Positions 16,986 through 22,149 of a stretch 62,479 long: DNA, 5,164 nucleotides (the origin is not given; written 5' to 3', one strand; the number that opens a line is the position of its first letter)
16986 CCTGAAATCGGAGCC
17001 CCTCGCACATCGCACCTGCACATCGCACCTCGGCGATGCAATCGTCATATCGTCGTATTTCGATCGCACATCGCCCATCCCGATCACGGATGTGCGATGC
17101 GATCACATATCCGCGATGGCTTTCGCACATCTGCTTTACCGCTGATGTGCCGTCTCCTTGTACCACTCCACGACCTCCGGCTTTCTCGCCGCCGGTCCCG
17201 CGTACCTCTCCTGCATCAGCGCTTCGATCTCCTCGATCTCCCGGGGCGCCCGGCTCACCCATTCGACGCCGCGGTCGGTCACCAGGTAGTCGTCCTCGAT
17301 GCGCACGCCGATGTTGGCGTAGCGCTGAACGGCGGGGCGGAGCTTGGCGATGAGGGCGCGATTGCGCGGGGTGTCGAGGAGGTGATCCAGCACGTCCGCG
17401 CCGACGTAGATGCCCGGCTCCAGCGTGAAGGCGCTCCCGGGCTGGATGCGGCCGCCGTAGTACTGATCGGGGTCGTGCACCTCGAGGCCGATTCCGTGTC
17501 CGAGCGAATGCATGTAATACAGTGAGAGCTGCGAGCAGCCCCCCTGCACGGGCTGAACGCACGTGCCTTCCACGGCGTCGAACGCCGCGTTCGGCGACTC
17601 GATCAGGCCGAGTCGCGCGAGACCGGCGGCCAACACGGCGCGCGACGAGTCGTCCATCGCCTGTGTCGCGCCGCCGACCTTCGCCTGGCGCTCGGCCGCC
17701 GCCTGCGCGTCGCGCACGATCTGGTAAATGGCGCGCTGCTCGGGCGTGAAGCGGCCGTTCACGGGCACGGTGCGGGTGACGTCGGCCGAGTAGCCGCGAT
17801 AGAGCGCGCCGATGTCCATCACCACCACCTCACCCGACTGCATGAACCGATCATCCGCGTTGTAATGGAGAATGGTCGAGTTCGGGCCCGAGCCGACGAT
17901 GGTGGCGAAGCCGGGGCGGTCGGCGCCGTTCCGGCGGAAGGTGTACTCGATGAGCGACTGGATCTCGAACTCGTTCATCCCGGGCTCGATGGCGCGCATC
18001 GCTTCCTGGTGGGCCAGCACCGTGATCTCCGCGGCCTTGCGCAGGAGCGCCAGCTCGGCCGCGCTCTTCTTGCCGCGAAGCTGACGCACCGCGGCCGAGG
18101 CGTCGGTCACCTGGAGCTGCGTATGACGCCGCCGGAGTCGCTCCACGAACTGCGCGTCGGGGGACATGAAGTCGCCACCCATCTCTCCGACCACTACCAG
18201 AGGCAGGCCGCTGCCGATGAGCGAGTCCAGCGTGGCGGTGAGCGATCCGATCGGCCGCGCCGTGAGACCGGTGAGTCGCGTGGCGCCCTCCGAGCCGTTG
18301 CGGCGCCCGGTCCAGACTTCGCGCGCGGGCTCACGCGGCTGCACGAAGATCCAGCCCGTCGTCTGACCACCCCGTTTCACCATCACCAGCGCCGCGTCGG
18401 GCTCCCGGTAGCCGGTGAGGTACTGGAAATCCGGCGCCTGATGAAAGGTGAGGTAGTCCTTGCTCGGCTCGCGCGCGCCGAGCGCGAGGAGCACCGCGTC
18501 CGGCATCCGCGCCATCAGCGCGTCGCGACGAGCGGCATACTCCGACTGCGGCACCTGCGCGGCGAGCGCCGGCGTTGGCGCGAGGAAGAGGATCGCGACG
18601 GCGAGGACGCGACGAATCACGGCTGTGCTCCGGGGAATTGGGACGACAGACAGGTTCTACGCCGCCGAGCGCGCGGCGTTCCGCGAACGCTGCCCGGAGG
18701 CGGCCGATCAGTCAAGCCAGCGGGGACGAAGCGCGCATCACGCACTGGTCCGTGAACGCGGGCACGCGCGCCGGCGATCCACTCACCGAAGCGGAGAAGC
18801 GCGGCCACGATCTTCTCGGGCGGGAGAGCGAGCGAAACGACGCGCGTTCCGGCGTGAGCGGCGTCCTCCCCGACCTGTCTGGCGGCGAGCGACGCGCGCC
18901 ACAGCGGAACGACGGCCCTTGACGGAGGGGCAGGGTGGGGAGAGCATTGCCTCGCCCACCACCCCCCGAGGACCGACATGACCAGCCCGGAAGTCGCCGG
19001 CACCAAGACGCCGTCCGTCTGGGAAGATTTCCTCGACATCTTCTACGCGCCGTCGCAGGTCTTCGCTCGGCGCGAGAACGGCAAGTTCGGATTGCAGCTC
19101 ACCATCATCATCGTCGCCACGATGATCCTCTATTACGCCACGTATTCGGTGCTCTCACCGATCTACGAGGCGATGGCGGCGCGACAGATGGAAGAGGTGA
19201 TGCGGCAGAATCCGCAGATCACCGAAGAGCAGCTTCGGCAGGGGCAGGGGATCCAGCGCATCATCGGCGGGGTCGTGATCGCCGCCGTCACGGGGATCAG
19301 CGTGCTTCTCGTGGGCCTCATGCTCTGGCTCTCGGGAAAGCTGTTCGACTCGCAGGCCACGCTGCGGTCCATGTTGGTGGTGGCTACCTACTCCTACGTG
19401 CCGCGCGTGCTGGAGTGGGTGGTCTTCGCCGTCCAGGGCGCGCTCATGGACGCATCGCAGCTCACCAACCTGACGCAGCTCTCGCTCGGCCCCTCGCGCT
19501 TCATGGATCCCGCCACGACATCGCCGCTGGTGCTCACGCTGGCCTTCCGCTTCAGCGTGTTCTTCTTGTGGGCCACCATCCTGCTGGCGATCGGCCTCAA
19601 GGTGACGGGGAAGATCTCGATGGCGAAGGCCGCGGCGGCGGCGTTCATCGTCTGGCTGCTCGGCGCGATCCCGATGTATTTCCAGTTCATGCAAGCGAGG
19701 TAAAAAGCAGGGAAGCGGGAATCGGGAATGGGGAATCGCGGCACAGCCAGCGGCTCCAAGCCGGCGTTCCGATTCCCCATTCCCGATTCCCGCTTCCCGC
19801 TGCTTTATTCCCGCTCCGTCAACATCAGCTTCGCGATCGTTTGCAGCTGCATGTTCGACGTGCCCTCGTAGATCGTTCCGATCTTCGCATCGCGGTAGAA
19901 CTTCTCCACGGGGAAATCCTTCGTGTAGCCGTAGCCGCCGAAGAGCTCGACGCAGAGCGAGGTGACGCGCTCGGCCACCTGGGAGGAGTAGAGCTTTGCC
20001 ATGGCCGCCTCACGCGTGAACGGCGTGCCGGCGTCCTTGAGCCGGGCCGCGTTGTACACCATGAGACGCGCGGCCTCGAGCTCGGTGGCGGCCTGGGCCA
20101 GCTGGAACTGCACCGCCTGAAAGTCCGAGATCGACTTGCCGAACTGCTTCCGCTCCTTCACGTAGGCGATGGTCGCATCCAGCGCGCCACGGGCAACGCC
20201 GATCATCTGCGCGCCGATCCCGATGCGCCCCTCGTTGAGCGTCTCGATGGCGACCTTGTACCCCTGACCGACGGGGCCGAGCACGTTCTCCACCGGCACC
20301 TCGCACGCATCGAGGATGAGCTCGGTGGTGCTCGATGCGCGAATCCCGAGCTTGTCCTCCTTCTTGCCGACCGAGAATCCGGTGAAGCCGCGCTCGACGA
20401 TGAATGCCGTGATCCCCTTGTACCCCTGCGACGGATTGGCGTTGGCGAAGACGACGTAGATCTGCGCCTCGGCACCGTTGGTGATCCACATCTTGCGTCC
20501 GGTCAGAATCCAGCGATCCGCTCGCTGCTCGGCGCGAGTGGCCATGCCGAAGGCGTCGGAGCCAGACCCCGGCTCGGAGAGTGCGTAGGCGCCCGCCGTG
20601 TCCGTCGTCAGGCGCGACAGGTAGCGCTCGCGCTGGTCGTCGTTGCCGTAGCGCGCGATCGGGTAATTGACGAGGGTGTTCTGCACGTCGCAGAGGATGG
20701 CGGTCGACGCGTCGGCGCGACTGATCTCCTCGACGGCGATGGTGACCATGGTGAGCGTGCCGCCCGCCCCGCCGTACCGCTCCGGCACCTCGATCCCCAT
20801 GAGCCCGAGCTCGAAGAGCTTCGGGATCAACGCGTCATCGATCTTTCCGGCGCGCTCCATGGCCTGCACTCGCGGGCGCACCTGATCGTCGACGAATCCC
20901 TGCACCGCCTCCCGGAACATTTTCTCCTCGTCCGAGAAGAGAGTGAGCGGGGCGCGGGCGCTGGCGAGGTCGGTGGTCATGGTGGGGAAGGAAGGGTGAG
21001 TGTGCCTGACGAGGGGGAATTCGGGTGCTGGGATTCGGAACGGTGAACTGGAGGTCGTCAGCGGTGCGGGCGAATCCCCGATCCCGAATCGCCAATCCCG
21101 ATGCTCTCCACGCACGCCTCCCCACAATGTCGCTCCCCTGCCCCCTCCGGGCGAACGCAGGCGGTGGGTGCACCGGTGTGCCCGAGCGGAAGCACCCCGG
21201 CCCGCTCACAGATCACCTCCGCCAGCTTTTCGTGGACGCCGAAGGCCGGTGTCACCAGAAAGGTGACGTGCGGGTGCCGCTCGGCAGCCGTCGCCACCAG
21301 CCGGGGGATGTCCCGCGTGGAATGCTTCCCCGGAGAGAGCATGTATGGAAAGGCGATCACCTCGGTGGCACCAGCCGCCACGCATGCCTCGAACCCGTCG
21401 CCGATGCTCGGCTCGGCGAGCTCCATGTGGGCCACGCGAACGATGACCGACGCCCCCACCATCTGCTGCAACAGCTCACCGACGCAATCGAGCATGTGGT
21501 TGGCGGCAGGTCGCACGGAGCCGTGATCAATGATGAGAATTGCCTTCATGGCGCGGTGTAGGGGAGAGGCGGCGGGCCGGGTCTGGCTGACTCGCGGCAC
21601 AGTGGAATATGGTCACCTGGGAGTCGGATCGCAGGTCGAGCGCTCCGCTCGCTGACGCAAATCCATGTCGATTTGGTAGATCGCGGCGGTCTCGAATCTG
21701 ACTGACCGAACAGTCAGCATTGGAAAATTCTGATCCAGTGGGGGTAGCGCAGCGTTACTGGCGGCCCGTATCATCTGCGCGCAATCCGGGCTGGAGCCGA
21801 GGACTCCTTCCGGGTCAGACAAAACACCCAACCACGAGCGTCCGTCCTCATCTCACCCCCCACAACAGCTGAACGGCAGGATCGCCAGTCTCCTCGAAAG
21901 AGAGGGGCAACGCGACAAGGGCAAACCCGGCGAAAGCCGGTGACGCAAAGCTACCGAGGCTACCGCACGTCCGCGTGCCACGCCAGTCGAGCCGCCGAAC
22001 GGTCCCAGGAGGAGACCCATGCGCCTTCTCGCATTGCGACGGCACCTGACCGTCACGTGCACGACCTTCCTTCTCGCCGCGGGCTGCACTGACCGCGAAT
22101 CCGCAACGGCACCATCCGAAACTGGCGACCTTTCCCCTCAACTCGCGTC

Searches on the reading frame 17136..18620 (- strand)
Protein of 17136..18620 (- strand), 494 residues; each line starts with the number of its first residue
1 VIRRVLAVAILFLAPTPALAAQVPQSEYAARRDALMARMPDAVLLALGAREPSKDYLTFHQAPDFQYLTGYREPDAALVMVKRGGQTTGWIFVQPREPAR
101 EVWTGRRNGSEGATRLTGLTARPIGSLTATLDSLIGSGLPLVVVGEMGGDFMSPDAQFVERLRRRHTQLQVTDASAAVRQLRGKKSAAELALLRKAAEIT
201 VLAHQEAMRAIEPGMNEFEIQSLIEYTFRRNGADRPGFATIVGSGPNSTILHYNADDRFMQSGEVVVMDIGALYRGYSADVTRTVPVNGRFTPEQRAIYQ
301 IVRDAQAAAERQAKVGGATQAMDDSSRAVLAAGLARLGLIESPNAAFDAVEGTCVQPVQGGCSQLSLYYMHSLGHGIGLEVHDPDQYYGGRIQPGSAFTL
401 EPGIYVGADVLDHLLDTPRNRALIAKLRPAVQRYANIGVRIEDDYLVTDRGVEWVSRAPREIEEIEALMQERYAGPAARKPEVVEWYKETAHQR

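Call 15: search_protein_families(library=pfam, proteins=[window:17136-18620:-], max_evalue=0.001)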
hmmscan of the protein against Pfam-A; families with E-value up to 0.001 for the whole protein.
window:17136-18620:- (494 aa): 2 families
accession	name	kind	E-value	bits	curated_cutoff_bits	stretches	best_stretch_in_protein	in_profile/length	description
PF00557.29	Peptidase_M24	-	3.1e-59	200.7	23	1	192-449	2-208/208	Metallopeptidase family M24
PF05195.22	AMP_N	-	2.6e-20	72.8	24.6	1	28-136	1-115/121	Aminopeptidase P, N-terminal domain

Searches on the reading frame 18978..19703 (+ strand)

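Call 15: search_protein_families(library=pfam, proteins=[window:18978-19703:+], max_evalue=0.001)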
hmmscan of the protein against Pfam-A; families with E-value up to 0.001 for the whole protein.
window:18978-19703:+ (241 aa): 1 family
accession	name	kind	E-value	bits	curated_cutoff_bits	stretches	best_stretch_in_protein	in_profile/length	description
PF04893.22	Yip1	-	6.9e-14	52.5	28.6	1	20-232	2-169/173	Yip1 domain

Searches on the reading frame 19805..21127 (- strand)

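Call 15: search_protein_families(library=pfam, proteins=[window:19805-21127:-], max_evalue=0.001)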
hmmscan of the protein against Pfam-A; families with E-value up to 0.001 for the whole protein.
window:19805-21127:- (440 aa): 5 families
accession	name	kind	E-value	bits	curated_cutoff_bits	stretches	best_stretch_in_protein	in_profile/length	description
PF00441.29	Acyl-CoA_dh_1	-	4.4e-55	186.4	22.4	1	287-435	1-149/150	Acyl-CoA dehydrogenase, C-terminal domain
PF02771.21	Acyl-CoA_dh_N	-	2.8e-34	118.3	22.9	1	65-175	1-111/113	Acyl-CoA dehydrogenase, N-terminal domain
PF08028.16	Acyl-CoA_dh_2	-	6.2e-30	104.7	22.7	1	302-424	1-133/134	Acyl-CoA dehydrogenase, C-terminal domain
PF02770.24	Acyl-CoA_dh_M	-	8.5e-24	84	33.3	1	180-275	1-97/97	Acyl-CoA dehydrogenase, middle domain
PF22924.1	ACOX_C_alpha1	-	2.3e-05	24.7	27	1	300-435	7-168/169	Acyl-CoA oxidase, C-alpha1 domain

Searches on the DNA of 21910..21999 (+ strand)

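Call 30: build_rna_model(alignment_id=A3)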
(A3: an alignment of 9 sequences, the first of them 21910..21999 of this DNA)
Model R1 built from alignment A3 (9 sequences, 97 columns); structure: RNAalifold consensus.
model positions 90; base pairs 21; branch points 1; effective number of sequences 1.42; information 0.633 bits per position. Calibrated on 0.2 Mb of random sequence (short: E-values are rough).
structure used (alignment columns):
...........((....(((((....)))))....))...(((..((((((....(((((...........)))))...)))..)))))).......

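Call 32: search_with_rna_model(model_id=R1, sources=[L001, L002, L003, L004, L005, L006, L007, L008, L009, L010, L011, L012, L013, L014, L015, L016, L017, L018, L019, L020, L021, L022, L023, L024, L025, L026, L027, L028, L029, L030, L031, L032, L033, L034, L035, L036, L037, L038, L039, L040, L041, L042, L043, L044, L045, L046, L047, L048, L049, L050, L051, L052, L053, L054, L055, L056, L057, L058, L059, L060, L061, L062, L063, L064, L065, L066, L067, L068, L069, L070, L071, L072, L073, L074, L075, L076, L077, L078, L079], max_evalue=0.1)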
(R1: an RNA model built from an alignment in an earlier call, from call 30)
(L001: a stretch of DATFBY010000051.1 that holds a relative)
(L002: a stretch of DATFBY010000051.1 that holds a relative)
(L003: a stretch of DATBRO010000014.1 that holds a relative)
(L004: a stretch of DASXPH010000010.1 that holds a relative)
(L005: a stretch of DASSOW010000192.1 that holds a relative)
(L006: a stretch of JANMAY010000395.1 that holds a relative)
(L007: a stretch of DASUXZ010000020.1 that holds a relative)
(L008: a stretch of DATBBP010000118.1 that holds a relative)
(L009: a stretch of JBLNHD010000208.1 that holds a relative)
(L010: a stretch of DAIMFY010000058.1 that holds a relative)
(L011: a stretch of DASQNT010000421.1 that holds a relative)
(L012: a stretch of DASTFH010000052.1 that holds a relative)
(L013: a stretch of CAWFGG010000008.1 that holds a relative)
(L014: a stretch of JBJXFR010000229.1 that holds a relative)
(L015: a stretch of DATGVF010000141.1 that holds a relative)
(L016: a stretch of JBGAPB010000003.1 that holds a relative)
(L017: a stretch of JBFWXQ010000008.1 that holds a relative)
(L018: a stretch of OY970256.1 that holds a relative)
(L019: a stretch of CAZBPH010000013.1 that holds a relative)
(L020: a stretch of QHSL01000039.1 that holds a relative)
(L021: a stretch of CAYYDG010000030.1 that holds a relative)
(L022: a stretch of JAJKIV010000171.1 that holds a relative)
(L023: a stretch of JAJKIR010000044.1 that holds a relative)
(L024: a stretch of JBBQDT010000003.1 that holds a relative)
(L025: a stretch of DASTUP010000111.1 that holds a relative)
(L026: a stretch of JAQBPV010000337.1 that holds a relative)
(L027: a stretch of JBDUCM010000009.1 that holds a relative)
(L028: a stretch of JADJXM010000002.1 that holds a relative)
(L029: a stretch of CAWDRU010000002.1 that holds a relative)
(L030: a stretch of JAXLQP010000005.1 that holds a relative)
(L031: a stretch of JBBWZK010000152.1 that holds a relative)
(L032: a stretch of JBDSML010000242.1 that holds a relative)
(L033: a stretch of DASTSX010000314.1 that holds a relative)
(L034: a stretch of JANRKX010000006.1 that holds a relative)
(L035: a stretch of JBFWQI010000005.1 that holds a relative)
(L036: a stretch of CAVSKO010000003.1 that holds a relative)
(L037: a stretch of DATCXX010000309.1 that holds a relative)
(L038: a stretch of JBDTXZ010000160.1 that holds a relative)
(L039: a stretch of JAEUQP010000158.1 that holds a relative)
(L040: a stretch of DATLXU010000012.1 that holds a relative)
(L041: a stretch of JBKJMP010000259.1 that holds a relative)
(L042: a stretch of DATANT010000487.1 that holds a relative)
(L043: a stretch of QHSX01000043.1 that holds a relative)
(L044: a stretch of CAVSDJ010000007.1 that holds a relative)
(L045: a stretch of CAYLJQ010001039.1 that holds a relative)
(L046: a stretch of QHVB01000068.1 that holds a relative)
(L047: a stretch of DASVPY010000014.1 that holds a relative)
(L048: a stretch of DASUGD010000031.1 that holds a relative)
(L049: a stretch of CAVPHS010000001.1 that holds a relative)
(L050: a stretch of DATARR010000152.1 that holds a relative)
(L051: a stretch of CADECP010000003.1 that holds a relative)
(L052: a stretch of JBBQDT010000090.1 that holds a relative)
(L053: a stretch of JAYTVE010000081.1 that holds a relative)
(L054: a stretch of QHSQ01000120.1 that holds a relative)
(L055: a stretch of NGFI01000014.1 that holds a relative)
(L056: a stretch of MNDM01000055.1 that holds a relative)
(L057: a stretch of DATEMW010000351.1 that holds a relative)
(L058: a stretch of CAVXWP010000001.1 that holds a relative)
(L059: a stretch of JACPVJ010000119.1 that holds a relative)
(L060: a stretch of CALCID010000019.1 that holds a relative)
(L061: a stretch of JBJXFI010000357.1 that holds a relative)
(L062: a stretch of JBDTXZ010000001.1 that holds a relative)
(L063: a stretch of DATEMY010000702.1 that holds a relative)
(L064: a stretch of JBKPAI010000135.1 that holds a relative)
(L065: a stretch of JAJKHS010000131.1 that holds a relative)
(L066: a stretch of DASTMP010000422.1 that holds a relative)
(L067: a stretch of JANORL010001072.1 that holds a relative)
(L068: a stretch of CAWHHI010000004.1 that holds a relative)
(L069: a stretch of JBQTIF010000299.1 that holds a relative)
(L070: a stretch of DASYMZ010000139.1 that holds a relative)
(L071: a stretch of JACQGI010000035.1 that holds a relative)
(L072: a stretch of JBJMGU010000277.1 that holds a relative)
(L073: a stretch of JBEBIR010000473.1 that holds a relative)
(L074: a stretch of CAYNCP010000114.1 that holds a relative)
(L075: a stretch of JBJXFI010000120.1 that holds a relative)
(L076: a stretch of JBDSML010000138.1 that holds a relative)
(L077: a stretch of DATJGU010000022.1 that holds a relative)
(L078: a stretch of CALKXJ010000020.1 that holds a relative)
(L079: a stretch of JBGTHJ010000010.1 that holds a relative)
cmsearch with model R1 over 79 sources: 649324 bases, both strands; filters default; matches with E-value up to 0.1: 28.
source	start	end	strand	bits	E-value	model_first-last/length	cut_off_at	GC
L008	5209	5298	+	106.5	1.1e-19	1-90/90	no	0.68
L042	3749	3838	+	106.4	1.1e-19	1-90/90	no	0.66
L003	2744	2838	+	98.2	5.9e-18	1-90/90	no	0.66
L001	1391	1480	+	97.8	7.2e-18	1-90/90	no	0.6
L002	8251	8340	+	97.8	7.2e-18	1-90/90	no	0.6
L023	3471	3571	+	92.1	1.1e-16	1-90/90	no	0.65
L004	2447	2542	+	89.6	3.7e-16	1-90/90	no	0.7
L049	2124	2214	+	89.3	4.3e-16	1-90/90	no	0.66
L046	2297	2385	+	88.5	6.3e-16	1-90/90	no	0.65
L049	1972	2061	+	87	1.3e-15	1-90/90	no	0.69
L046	2140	2228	+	86.2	2e-15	1-90/90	no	0.64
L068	3088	3178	+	84.6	4.2e-15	1-90/90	no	0.63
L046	1983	2071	+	84.2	5e-15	1-90/90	no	0.67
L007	2644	2727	+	84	5.6e-15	1-90/90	no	0.71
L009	2592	2676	+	83.8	6.3e-15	1-90/90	no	0.71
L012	2001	2086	+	83.4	7.4e-15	1-90/90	no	0.72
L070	2114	2204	+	82.5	1.2e-14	1-90/90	no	0.65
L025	2643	2727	+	80.2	3.5e-14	1-90/90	no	0.68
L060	1530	1617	+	79.9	4.1e-14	1-90/90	no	0.68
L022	3147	3241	+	78.6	7.7e-14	1-90/90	no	0.65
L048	29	123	+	71.4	2.5e-12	1-90/90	no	0.64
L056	2969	3049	+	56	4.3e-09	1-90/90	no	0.62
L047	3405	3505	+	45.9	5.8e-07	1-90/90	no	0.62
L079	3264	3368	+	45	8.7e-07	1-90/90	no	0.58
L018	3284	3407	+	38.3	2.3e-05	1-90/90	no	0.57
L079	3775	3856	+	37.5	3.3e-05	1-90/90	no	0.62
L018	3783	3866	+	37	4.2e-05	1-90/90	no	0.57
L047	3821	3898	+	34.5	0.00015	1-90/90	no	0.63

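Call 41: search_with_rna_model(model_id=R1, sources=[L080, window], max_evalue=1)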
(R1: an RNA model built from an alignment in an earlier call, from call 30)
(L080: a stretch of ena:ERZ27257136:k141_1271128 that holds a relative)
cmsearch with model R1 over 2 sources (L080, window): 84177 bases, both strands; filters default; matches with E-value up to 1: 4.
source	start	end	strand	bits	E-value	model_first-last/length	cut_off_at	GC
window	57970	58059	-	99.6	3.9e-19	1-90/90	no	0.63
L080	14419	14508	+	97.8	9.3e-19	1-90/90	no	0.6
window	21910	21999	+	97.1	1.3e-18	1-90/90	no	0.68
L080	13473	13599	-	17.8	0.059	1-90/90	no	0.64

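Call 50: search_with_rna_model(model_id=R1, sources=[L081, L082], max_evalue=0.1)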
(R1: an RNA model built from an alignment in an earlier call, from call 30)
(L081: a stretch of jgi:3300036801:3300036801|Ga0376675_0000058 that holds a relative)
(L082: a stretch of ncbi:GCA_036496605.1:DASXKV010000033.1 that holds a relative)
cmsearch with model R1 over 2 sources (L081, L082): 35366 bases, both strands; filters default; matches with E-value up to 0.1: 2.
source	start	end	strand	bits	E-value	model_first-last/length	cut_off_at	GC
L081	9873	9962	+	101.4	6.8e-20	1-90/90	no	0.69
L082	9873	9962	+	101.4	6.8e-20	1-90/90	no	0.69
